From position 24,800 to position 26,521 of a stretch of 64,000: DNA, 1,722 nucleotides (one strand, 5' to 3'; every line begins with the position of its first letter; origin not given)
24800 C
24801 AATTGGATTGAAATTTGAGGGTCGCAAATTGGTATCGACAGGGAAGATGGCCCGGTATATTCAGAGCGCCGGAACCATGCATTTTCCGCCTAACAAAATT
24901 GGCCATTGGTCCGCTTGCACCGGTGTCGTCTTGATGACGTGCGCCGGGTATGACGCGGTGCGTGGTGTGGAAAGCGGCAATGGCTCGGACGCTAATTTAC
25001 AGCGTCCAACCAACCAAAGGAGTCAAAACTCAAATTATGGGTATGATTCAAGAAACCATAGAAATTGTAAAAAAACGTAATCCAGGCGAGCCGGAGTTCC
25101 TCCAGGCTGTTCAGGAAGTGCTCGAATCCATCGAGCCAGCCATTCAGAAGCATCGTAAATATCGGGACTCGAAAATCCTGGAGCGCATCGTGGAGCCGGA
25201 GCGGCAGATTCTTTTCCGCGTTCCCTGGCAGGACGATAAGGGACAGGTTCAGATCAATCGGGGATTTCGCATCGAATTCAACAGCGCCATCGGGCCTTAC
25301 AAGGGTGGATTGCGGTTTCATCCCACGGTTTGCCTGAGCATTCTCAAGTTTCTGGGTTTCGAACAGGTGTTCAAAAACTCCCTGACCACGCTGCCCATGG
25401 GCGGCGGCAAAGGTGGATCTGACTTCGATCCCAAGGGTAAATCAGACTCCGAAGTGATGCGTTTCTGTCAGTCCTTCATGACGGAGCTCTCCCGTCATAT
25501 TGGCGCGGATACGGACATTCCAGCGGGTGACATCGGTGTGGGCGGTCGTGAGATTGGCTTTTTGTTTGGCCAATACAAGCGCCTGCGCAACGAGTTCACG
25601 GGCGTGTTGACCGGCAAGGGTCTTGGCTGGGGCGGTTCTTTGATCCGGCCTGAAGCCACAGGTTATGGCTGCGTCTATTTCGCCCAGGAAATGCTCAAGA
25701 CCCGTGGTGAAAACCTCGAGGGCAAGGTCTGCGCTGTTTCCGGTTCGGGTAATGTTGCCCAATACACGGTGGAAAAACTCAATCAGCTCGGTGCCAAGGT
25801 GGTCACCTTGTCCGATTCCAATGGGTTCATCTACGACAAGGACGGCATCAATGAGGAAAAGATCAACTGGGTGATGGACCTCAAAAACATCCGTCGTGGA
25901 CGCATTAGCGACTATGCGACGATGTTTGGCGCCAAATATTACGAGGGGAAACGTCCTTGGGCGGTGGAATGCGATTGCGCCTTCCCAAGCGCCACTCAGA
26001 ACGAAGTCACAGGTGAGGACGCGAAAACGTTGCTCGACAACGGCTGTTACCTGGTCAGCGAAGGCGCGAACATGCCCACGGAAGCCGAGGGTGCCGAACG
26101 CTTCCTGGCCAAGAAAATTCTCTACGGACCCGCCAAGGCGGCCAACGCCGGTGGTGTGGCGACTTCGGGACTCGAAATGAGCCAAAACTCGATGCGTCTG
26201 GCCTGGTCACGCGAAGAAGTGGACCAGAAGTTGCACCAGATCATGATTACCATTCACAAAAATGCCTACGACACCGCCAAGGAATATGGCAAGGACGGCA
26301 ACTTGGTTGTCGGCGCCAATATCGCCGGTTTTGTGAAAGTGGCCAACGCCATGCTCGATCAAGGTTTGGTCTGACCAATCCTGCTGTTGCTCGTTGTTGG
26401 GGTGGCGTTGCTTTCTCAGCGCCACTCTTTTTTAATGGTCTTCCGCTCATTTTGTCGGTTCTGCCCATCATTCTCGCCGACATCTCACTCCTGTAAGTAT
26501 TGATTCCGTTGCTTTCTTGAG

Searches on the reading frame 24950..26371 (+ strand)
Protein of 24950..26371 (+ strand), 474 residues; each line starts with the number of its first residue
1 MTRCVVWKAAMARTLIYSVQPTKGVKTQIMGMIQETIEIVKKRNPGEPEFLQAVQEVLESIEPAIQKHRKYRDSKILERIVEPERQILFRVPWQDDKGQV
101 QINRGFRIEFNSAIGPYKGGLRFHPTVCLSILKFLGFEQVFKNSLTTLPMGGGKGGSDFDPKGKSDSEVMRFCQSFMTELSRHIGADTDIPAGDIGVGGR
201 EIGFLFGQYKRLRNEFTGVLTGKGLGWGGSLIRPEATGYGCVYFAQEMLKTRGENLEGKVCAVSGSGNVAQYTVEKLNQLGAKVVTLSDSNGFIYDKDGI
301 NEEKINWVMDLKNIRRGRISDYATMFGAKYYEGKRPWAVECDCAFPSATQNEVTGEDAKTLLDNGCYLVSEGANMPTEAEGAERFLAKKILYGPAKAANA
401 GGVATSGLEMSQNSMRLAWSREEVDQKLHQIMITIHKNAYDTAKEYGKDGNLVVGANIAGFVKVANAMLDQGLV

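Call 4: search_protein_families(library=pfam, proteins=[window:24950-26371:+], max_evalue=0.01)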
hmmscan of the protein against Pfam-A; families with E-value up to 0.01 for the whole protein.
window:24950-26371:+ (474 aa): 3 families
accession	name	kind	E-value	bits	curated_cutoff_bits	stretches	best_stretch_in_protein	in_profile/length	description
PF00208.27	ELFV_dehydrog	-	5.9e-91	304.9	23.4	1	228-472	1-241/241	Glutamate/Leucine/Phenylalanine/Valine dehydrogenase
PF02812.23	ELFV_dehydrog_N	-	1.7e-50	170.5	25.3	1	83-210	1-128/129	Glu/Leu/Phe/Val dehydrogenase, dimerisation domain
PF13241.12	NAD_binding_7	-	0.0027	18.7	22.1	1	255-298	4-41/104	Putative NAD(P)-binding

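Call 5: search_protein_families(library=ncbifam, proteins=[window:24950-26371:+], max_evalue=0.01)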
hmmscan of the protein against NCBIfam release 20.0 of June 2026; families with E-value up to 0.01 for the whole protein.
window:24950-26371:+ (474 aa): 6 families
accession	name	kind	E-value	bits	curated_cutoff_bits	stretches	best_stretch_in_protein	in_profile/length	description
NF006929.0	PRK09414.1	equivalog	6.5e-233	773.5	536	1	30-474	4-445/445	NADP-specific glutamate dehydrogenase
NF010634.0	PRK14031.1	equivalog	2.1e-204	679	822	1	35-474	5-444/444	NADP-specific glutamate dehydrogenase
NF010633.0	PRK14030.1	subfamily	6.5e-199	661.6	743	1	33-474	3-445/445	glutamate dehydrogenase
NF040817.1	GdhA_Arch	equivalog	2.4e-66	224.6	750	1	73-474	24-417/419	glutamate dehydrogenase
NF041398.1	GluDhGdhB_Halo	equivalog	2.9e-62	210.9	620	1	73-472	21-407/410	glutamate dehydrogenase GdhB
NF035922.1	Trp_DH_ScyB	equivalog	4.3e-06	26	600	0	312-418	197-302/346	tryptophan dehydrogenase ScyB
